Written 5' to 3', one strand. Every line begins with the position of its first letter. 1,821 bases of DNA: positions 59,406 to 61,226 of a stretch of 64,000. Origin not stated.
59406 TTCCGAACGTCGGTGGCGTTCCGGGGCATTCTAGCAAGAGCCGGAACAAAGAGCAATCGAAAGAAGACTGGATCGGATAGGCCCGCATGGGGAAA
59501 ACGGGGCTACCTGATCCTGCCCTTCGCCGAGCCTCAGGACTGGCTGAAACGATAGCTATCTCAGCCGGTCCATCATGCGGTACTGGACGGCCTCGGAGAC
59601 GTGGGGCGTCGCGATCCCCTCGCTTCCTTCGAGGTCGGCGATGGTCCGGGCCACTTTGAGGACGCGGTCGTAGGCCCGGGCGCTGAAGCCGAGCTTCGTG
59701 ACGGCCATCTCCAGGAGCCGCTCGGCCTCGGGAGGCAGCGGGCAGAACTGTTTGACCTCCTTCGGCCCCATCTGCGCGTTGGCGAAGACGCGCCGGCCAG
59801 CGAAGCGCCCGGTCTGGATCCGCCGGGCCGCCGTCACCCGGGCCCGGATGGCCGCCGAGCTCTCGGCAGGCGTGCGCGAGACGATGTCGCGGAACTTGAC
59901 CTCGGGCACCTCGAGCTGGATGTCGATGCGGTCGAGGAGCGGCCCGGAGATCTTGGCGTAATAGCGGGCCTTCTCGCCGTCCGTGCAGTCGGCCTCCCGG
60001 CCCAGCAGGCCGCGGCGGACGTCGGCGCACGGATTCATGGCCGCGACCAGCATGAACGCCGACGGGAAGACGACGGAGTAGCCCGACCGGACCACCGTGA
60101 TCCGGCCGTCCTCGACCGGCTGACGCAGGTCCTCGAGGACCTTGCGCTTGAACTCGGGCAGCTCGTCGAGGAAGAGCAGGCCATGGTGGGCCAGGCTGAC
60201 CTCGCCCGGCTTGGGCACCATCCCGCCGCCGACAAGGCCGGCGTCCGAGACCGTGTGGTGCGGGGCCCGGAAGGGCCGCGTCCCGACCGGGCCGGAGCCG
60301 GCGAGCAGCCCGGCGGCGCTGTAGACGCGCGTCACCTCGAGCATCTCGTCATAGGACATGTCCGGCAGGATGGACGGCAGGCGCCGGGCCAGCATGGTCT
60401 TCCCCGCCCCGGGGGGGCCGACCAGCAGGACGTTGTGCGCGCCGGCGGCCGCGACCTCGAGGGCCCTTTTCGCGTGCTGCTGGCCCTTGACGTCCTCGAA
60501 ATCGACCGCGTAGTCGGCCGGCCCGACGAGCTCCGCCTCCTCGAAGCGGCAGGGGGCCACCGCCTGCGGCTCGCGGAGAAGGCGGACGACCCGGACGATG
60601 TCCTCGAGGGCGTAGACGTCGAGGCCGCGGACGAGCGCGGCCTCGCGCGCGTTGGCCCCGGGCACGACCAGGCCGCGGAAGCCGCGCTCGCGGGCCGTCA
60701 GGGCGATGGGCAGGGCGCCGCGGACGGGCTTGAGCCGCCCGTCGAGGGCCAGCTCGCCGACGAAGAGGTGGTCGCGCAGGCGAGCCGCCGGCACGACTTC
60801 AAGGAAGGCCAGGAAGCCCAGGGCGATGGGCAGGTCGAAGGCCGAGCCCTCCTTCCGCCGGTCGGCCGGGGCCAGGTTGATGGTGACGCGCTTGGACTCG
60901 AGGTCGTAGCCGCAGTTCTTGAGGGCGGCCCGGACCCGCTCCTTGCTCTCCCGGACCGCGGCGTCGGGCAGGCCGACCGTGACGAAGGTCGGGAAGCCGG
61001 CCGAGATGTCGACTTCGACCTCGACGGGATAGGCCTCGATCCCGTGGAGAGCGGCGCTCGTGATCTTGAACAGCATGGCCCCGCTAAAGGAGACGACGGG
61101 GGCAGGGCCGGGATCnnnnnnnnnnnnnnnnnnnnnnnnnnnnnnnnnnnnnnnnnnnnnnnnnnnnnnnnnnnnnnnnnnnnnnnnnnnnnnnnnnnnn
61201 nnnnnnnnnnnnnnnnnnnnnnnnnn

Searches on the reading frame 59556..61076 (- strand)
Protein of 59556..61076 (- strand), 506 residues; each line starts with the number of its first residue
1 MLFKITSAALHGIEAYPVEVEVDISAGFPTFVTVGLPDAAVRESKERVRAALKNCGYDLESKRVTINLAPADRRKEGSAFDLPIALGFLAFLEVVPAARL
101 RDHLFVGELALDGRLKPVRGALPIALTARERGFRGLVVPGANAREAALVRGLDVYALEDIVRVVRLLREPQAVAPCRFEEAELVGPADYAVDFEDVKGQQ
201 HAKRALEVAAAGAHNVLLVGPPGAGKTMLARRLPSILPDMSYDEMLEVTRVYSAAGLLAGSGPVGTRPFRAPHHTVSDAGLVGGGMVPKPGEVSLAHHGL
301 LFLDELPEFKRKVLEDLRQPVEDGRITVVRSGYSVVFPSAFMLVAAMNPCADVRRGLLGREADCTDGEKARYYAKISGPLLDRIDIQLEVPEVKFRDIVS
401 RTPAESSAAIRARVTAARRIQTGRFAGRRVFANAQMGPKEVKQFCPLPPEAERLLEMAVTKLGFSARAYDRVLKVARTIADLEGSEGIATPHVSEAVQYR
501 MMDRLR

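Call 84: search_protein_families(library=pfam, proteins=[window:59556-61076:-], max_evalue=0.0001)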
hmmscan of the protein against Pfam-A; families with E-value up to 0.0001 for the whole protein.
window:59556-61076:- (506 aa): 9 families
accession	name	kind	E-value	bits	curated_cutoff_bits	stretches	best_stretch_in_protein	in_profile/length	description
PF01078.27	Mg_chelatase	-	5.5e-87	290.9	20.3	1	192-396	1-205/207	Magnesium chelatase, subunit ChlI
PF13541.12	ChlI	-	1.6e-45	154.4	27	1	20-142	1-121/121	Subunit ChlI of Mg-chelatase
PF13335.12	Mg_chelatase_C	-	5.2e-34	117.1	26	1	405-500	2-94/94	Magnesium chelatase, subunit ChlI C-terminal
PF07728.20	AAA_5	-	1.7e-09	38.3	22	1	215-350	1-124/139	AAA domain (dynein-related subfamily)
PF00493.29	MCM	-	5.6e-07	29.3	23.3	1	207-350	51-174/224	MCM P-loop domain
PF00158.32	Sigma54_activat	-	3.1e-06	27.4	20.2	0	288-348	84-142/168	Sigma-54 interaction domain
PF05496.18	RuvB_N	-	5.3e-05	23.5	27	0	193-231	6-51/159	Holliday junction DNA helicase RuvB P-loop domain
PF13191.12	AAA_16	-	7.7e-05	23.7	32.6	0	203-237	13-48/167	AAA ATPase domain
PF13401.12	AAA_22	-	8.6e-05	23.3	27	0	213-238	5-30/130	AAA domain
